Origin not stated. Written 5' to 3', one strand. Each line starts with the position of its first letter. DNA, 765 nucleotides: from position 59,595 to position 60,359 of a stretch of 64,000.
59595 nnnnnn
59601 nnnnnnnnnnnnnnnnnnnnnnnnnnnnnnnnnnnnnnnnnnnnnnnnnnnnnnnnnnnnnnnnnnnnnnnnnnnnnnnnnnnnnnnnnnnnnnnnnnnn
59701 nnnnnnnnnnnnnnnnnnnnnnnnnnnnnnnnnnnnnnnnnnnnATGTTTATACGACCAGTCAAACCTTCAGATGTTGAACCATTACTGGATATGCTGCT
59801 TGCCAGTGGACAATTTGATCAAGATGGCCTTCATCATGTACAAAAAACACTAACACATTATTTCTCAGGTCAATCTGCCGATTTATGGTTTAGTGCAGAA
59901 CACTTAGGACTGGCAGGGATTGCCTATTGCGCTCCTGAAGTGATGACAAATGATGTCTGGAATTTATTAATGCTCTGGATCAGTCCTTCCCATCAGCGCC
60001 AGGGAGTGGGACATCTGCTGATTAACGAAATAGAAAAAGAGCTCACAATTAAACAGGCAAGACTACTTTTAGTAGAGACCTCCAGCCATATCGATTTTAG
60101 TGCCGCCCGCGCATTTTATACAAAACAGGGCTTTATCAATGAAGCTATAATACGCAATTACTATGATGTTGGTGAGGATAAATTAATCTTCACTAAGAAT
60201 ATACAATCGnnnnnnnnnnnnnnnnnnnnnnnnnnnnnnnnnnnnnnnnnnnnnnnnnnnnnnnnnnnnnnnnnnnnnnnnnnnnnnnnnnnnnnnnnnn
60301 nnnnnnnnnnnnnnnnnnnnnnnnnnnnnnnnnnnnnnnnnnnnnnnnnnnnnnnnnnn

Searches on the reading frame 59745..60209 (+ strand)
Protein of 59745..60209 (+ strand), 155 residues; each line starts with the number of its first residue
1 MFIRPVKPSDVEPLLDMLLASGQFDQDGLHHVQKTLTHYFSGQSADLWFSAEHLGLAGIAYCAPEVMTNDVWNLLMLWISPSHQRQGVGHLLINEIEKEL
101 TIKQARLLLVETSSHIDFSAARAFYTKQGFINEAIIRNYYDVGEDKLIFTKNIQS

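Call 4: search_protein_families(library=pfam, proteins=[window:59745-60209:+])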
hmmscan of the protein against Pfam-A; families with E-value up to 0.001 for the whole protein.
window:59745-60209:+ (155 aa): 4 families
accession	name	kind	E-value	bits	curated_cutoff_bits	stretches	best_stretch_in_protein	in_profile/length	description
PF13508.13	Acetyltransf_7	-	1e-10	42.3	27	1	57-131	15-83/84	Acetyltransferase (GNAT) domain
PF00583.31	Acetyltransf_1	-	1.2e-08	35.6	20.7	1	39-130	27-116/116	Acetyltransferase (GNAT) family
PF13673.13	Acetyltransf_10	-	8.3e-07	29.5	23.6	1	33-132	19-109/128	Acetyltransferase (GNAT) domain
PF08445.16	FR47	-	1.5e-05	25.3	22.1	1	65-132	15-79/86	FR47-like protein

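Call 16: find_related_loci(query=window:59745-60209:+, collection=genome_contigs, flank=6000)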
Query window:59745-60209:+ (155 aa) in genome_contigs; peptide patterns used: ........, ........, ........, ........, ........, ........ (x = any residue, [..] = any of these).
279 stretches matched a pattern; 3 encode a relative of the query (tblastn E <= 1e-3); 3 distinct loci.
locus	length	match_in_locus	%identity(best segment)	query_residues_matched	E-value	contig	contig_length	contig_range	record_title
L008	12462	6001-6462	73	1-154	5e-77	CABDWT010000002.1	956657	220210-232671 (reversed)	Phytobacter ursingii strain ATCC27989T genome assembly, contig: ATCC27989T_contig_10, whole genome shotgun sequence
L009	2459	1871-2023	94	105-155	2e-29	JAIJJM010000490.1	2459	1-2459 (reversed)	MAG: Collinsella sp. isolate Map_57_008 contig_100_5522, whole genome shotgun sequence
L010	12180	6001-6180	39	79-145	2e-9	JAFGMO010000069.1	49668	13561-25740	MAG: Candidatus Aminicenantes bacterium isolate Zod_Metabat.480 k87_8656918, whole genome shotgun sequence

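Call 22: search_protein_families(library=ncbifam, proteins=[window:59745-60209:+], max_evalue=0.01)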
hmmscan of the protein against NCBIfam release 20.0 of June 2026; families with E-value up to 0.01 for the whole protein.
window:59745-60209:+ (155 aa): 9 families
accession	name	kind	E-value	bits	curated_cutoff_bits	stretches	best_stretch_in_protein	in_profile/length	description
TIGR01575.1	rimI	equivalog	1.6e-10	41.3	86.4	1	48-146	33-129/132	ribosomal protein S18-alanine N-acetyltransferase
NF007025.1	PRK09491.1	equivalog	1e-06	28.7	173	1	70-142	61-131/145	ribosomal protein S18-alanine N-acetyltransferase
NF033078.2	AAC_6p_Ia_fam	equivalog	0.00024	21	265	1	66-103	70-107/181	AAC(6')-Ia family aminoglycoside 6'-N-acetyltransferase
NF041716.1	HxA_phane_GNAT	equivalog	0.00061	19.7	250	1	53-132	64-142/152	cyclophane-containing RiPP N-acetyltransferase HaaN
NF053587.1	SpmdActasePaiA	equivalog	0.002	17.9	250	1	64-145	83-160/172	spermidine/spermine N(1)-acetyltransferase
NF005840.0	PRK07757.1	equivalog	0.0021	18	154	1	59-112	54-107/153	N-acetyltransferase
NF000482.1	AAC_3_XI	exception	0.0025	17.7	300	1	53-132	57-134/148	aminoglycoside N-acetyltransferase AAC(3)-XI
NF005921.0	PRK07922.1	equivalog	0.005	16.5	180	1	33-130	35-123/170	amino-acid N-acetyltransferase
NF040502.1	PPT_acetyltrans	equivalog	0.0091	15.7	300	0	48-106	59-120/183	phosphinothricin N-acetyltransferase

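Call 23: search_solved_structures(query=window:59745-60209:+, max_evalue=0.01, show_alignments=2)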
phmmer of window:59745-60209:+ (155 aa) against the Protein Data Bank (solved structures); distinct sequences matched with E-value up to 0.01: 8.
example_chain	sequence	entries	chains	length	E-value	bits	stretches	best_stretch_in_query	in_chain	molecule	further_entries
2r7h_A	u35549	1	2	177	8.8e-15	58.1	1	2-150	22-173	Putative D-alanine N-acetyltransferase of GNAT family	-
5isv_A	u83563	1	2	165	2.1e-05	27.7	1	60-143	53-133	Ribosomal-protein-alanine acetyltransferase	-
2cnm_A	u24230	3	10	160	7.8e-05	25.8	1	61-144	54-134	MODIFICATION OF 30S RIBOSOMAL SUBUNIT PROTEIN S18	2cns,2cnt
6wqc_A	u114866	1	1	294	0.0019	21.3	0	76-117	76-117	N-terminal acetyltransferase, GNAT family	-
6wqb_A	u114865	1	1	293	0.0019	21.3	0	76-117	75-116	N-terminal acetyltransferase, GNAT family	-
9mto_A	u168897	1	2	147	0.0021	21.2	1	72-152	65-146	[Ribosomal protein bS18]-alanine N-acetyltransferase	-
2fia_A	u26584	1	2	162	0.0087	19.2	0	67-146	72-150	acetyltransferase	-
5t7d_A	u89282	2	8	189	0.0098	19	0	48-144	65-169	Phosphinothricin N-acetyltransferase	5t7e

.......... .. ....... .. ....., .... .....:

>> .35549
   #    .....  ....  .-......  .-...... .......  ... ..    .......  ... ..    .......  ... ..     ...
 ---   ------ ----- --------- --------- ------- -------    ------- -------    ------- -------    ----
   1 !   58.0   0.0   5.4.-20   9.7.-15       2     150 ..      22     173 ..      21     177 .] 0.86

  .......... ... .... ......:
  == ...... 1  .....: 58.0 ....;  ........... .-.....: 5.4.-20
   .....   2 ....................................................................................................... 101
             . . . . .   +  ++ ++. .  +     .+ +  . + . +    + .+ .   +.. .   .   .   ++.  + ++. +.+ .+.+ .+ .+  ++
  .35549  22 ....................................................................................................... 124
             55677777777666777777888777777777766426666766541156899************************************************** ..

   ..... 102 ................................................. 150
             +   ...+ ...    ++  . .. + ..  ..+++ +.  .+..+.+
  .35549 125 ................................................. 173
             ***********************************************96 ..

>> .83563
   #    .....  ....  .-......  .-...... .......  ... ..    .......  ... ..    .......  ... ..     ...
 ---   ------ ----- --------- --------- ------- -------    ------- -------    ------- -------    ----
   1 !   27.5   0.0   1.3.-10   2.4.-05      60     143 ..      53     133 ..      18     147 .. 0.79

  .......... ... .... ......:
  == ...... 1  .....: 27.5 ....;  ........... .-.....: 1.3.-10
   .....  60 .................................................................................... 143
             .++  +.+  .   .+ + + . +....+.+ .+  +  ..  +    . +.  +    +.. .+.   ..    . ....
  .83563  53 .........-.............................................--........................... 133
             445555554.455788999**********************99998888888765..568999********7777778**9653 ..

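Call 24: find_homologous_proteins(query=window:59745-60209:+, max_evalue=1e-10)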
Query window:59745-60209:+ (155 aa): 183 proteins with E <= 1e-10 among 212 candidates; the best 120 are listed.
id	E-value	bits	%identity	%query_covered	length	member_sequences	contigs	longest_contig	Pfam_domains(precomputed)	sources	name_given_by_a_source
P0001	3.3e-83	295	85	100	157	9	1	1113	PF13673.14,PF13508.14,PF08445.17,PF00583.32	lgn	-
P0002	8.7e-81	287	85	100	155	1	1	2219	PF13673.14,PF13508.14,PF08445.17,PF00583.32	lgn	-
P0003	5.9e-74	265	95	81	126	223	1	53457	PF13508.14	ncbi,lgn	ncbi:GNAT family N-acetyltransferase [Escherichia coli]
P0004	3.8e-73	262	80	99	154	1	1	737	PF13673.14,PF13508.14,PF08445.17,PF00583.32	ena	-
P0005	2.6e-71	256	76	99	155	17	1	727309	PF13673.14,PF13508.14,PF00583.32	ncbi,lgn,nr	ncbi:GNAT family N-acetyltransferase [Salmonella enterica]|nr:GNAT family N-acetyltransferase [Salmo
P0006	1.3e-70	254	77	99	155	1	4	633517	PF13673.14,PF13420.14,PF13508.14,PF00583.32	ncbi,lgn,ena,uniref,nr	ncbi:GNAT family N-acetyltransferase [Enterobacillus tribolii]|uniref:Ribosomal protein S18 acetylas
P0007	2.8e-70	253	77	100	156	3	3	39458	PF13673.14,PF13508.14,PF00583.32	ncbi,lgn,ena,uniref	ncbi:GNAT family N-acetyltransferase (plasmid) [Enterobacter bugandensis]|uniref:GNAT family N-acety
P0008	2.0e-69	250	75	99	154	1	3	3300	PF13673.14,PF13508.14,PF08445.17,PF00583.32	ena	-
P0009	2.1e-69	250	75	99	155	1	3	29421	PF13673.14,PF13420.14,PF13508.14,PF08445.17,PF00583.32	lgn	-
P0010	4.1e-69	249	74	99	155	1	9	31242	PF13673.14,PF13508.14,PF08445.17,PF00583.32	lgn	-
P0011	5.4e-69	249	75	99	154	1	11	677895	PF13673.14,PF13508.14,PF08445.17,PF00583.32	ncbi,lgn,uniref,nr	ncbi:TPA: GNAT family N-acetyltransferase [Salmonella enterica subsp. enterica serovar Enteritidis]|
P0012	6.3e-69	249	75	100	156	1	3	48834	PF13673.14,PF13508.14,PF00583.32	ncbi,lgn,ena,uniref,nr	ncbi:GNAT family N-acetyltransferase [Enterobacter kobei]|uniref:GNAT family N-acetyltransferase n=1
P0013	6.4e-69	249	74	99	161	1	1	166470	PF13673.14,PF13420.14,PF13508.14,PF00583.32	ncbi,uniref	ncbi:GNAT family N-acetyltransferase [Uliginosibacterium sp. sgz301328]|uniref:GNAT family N-acetylt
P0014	1.5e-68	247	75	100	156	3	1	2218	PF13673.14,PF13508.14,PF00583.32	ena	-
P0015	2.9e-68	246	73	99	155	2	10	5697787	PF13673.14,PF13508.14,PF08445.17,PF00583.32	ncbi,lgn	ncbi:GNAT family N-acetyltransferase [Phytobacter ursingii]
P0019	5.9e-68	245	74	99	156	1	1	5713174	PF13673.14,PF13508.14,PF08445.17,PF00583.32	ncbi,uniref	ncbi:GNAT family N-acetyltransferase [Serratia sp. L9]|uniref:GNAT family N-acetyltransferase n=1 Ta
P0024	4.5e-67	243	73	99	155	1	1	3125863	PF13673.14,PF13508.14,PF08445.17,PF00583.32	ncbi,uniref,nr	ncbi:GNAT family N-acetyltransferase [Citrobacter sp. MNAZ 1397]|uniref:GNAT family N-acetyltransfer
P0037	9.0e-59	216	62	99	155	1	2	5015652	PF13673.14,PF13508.14,PF00583.32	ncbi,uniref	ncbi:GNAT family N-acetyltransferase [Yokenella regensburgei]|uniref:GNAT family N-acetyltransferase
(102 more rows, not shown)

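Call 25: find_encoding_contigs(protein=P0005, flank=6000, max_places=3)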
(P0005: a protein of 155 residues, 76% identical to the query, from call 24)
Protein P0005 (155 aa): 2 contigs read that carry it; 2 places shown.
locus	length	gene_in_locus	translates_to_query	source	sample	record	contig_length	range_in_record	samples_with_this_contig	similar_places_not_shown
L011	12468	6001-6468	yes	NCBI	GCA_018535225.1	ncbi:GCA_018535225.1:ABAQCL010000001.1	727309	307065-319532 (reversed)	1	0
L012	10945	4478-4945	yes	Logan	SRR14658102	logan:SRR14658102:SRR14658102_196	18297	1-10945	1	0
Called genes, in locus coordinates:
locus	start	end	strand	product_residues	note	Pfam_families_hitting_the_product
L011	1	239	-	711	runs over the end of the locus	PF03709:OKR_DC_1_N, PF01276:OKR_DC_1, PF03711:OKR_DC_1_C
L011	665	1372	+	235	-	PF04474:DUF554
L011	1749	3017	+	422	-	PF13356:Arm-DNA-bind_3, PF22022:Phage_int_M, PF00589:Phage_integrase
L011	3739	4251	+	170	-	-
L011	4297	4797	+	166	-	-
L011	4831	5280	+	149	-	-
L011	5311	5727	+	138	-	-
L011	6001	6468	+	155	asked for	PF00583:Acetyltransf_1, PF13673:Acetyltransf_10, PF13508:Acetyltransf_7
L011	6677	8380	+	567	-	PF13148:DUF3987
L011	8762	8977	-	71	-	PF05930:Phage_AlpA, PF12728:HTH_17 (weak)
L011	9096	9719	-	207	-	PF11726:YagK_YfjJ_C, PF23343:REP_ORF2-G2P (weak)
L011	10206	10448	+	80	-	-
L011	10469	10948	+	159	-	PF04002:RadC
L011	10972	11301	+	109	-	PF06154:CbeA_antitoxin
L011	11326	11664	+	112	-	PF06755:CbtA_toxin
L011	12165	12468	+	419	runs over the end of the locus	PF00145:DNA_methylase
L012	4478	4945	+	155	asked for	PF00583:Acetyltransf_1, PF13673:Acetyltransf_10, PF13508:Acetyltransf_7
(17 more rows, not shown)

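Call 26: find_encoding_contigs(protein=P0007, flank=6000, max_places=3)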
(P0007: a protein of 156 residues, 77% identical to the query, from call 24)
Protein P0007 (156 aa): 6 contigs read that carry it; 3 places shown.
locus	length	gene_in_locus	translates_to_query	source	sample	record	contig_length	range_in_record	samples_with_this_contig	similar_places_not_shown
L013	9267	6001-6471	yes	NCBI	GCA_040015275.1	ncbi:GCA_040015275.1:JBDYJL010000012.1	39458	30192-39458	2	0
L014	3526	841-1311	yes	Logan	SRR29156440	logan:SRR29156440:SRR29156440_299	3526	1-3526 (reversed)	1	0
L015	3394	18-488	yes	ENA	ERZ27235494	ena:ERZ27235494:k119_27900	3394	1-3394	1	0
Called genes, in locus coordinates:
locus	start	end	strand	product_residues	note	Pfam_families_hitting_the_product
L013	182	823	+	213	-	PF20457:DUF6710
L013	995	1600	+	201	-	PF01844:HNH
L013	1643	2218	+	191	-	PF11140:DUF2913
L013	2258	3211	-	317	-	PF04754:Transposase_31, PF27070:HTH_Rpn_C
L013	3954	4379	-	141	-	PF00293:NUDIX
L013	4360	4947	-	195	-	PF18306:LDcluster4, PF03641:Lysine_decarbox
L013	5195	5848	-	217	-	PF00239:Resolvase, PF00356:LacI (faint)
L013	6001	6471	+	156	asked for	PF00583:Acetyltransf_1, PF13673:Acetyltransf_10, PF13508:Acetyltransf_7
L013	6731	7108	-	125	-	PF06476:DUF1090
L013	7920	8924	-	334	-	PF01590:GAF, PF13185:GAF_2, PF00990:GGDEF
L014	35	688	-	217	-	PF00239:Resolvase, PF00356:LacI (faint)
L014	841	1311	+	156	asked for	PF00583:Acetyltransf_1, PF13673:Acetyltransf_10, PF13508:Acetyltransf_7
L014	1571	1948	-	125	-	PF06476:DUF1090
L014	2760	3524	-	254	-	?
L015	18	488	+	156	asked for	PF00583:Acetyltransf_1, PF13673:Acetyltransf_10, PF13508:Acetyltransf_7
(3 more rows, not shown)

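Call 35: list_cluster_members(proteins=[window:59745-60209:+, L003:7108-7572:+, P0003])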
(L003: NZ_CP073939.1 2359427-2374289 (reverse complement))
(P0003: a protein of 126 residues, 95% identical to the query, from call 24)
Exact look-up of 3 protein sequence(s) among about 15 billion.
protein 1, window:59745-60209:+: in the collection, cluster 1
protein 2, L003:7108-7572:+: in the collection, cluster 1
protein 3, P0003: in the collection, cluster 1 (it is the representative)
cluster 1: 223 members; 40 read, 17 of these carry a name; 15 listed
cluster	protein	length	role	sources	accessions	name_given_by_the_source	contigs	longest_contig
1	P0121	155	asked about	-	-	GNAT family N-acetyltransferase [Escherichia coli] | GNAT family N-acetyltransferase n=2 Tax=Escherichia coli TaxID=562 RepID=A0A4C9CCU5_ECOLX | \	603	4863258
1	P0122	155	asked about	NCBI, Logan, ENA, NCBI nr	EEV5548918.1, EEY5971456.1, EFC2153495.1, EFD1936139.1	TPA: GNAT family N-acetyltransferase [Escherichia coli] | N-acetyltransferase [Escherichia coli]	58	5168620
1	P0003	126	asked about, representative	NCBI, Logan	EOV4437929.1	GNAT family N-acetyltransferase [Escherichia coli]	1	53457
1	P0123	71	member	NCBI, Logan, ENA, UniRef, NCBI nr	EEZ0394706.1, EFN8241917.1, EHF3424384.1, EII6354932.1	acetyltransferase [Escherichia coli] | acetyltransferase n=1 Tax=Escherichia coli TaxID=562 RepID=UPI0010CBAAEA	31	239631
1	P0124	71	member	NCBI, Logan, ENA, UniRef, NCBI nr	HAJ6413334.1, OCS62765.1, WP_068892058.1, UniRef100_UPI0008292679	acetyltransferase [Escherichia coli] | acetyltransferase n=1 Tax=Escherichia coli TaxID=562 RepID=UPI0008292679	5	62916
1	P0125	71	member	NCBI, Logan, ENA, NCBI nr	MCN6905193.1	acetyltransferase [Escherichia coli]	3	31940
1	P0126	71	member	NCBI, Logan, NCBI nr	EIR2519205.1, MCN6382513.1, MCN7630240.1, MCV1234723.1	acetyltransferase [Escherichia coli]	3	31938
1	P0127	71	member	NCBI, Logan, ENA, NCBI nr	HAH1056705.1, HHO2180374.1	TPA: acetyltransferase [Escherichia coli] | acetyltransferase [Escherichia coli]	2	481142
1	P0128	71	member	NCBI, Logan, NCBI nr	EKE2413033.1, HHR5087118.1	TPA: acetyltransferase [Escherichia coli] | acetyltransferase [Escherichia coli]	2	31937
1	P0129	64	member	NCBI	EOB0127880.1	acetyltransferase, partial [Escherichia coli]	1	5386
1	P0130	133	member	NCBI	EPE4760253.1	GNAT family N-acetyltransferase, partial [Escherichia coli]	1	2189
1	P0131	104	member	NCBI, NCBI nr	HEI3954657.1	TPA: GNAT family N-acetyltransferase, partial [Escherichia coli] | GNAT family N-acetyltransferase [Escherichia coli]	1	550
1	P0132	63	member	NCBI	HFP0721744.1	TPA: acetyltransferase, partial [Escherichia coli]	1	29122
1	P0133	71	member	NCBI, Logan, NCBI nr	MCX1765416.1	acetyltransferase [Escherichia coli]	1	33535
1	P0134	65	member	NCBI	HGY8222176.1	TPA: acetyltransferase, partial [Escherichia coli]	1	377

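Call 39: search_protein_families(library=pfam, proteins=[L011:3739-4248:+, L011:4297-4794:+, L011:4831-5277:+, L011:5311-5724:+, L008:3178-4338:+], max_evalue=0.01)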
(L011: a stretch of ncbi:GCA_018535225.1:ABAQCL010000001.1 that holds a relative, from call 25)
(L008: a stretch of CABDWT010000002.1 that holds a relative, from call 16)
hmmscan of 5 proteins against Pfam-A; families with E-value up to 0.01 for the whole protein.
L011:3739-4248:+ (170 aa): 0 families

L011:4297-4794:+ (166 aa): 0 families

L011:4831-5277:+ (149 aa): 0 families

L011:5311-5724:+ (138 aa): 0 families

L008:3178-4338:+ (387 aa): 1 family
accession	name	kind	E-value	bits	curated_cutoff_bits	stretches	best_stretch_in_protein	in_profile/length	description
PF04829.18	PT-VENN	-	1.7e-08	34.9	20.3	1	129-179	1-51/52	Pre-toxin domain with VENN motif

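Call 51: predict_structure(alignment_id=A3)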
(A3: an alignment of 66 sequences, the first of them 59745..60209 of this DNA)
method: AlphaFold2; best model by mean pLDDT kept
length: 155 residues; sequences in the alignment: 66
mean_pLDDT: 95.8   pTM: 0.90
mean pLDDT of the five models: 95.8, 95.2, 95.1, 92.5, 90.0
residues with pLDDT >= 90: 149; 70-90: 5; 50-70: 1; < 50: 0
segments of 3 or more residues with pLDDT < 50: none
pLDDT, mean of each block of 10 residues (from residue 1): 97 97 94 97 96 96 95 97 94 98 97 94 97 96 96 86
secondary structure, 60 per line:
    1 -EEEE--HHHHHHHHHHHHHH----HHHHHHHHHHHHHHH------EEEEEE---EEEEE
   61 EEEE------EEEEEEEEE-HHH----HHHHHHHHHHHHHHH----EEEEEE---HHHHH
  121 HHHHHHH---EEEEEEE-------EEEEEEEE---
elements in order: E2-5 H8-21 H26-40 E47-52 E56-64 E71-79 H88-102 E107-112 H116-127 E131-137 E145-152
